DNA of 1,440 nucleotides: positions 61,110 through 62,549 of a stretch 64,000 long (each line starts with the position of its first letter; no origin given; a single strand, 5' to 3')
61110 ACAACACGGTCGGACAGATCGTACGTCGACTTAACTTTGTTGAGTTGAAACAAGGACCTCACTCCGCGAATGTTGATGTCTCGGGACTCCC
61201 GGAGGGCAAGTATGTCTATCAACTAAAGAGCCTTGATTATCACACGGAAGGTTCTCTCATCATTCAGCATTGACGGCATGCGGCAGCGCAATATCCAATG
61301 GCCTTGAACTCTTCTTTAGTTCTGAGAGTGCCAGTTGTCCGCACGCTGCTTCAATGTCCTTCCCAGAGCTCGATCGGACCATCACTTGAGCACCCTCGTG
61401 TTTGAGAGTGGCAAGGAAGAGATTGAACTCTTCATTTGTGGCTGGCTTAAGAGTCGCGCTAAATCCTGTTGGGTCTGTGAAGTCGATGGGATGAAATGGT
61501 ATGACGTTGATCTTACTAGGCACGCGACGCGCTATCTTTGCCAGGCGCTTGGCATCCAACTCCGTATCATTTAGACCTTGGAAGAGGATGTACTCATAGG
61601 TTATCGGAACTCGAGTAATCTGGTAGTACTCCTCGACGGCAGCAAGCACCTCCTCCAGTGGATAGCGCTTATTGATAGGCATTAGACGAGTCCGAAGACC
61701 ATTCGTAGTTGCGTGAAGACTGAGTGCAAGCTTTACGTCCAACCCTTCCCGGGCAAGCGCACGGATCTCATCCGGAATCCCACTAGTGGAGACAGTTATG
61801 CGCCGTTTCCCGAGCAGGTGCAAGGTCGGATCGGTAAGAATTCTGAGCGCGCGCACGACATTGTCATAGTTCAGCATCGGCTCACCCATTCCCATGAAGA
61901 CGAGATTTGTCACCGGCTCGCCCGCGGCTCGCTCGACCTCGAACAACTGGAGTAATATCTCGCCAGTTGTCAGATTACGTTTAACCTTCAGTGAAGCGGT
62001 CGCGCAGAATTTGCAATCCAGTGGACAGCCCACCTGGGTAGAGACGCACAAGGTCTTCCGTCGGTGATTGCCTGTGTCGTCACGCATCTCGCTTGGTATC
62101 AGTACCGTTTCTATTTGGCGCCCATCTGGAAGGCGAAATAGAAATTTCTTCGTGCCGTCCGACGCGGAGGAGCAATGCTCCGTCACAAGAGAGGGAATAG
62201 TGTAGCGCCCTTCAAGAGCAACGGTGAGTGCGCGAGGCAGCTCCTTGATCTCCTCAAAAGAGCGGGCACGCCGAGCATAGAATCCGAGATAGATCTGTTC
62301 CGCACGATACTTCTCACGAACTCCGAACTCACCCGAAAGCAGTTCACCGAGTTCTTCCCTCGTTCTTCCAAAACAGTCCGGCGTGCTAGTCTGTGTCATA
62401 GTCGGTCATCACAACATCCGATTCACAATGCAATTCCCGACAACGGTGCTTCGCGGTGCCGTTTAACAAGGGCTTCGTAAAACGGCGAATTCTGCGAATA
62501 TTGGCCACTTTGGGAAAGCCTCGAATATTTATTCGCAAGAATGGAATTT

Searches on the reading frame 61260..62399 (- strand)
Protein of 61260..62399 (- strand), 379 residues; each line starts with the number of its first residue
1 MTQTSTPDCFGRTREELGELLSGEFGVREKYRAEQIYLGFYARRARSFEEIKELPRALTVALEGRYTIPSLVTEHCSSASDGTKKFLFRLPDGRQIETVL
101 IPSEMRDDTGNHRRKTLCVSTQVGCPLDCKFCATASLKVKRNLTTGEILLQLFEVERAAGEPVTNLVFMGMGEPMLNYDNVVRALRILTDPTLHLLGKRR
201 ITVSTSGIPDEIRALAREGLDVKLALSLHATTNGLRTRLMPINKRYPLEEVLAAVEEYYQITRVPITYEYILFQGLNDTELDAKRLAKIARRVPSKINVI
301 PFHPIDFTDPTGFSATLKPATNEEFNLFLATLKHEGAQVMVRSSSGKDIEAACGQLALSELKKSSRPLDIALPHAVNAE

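Call 27: search_protein_families(library=pfam, proteins=[window:61260-62399:-], max_evalue=0.001)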
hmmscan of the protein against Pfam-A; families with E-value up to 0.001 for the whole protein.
window:61260-62399:- (379 aa): 1 family
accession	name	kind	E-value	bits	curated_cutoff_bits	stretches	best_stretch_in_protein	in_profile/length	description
PF04055.27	Radical_SAM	-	2.3e-19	70.6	29.5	1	120-282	2-160/166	Radical SAM superfamily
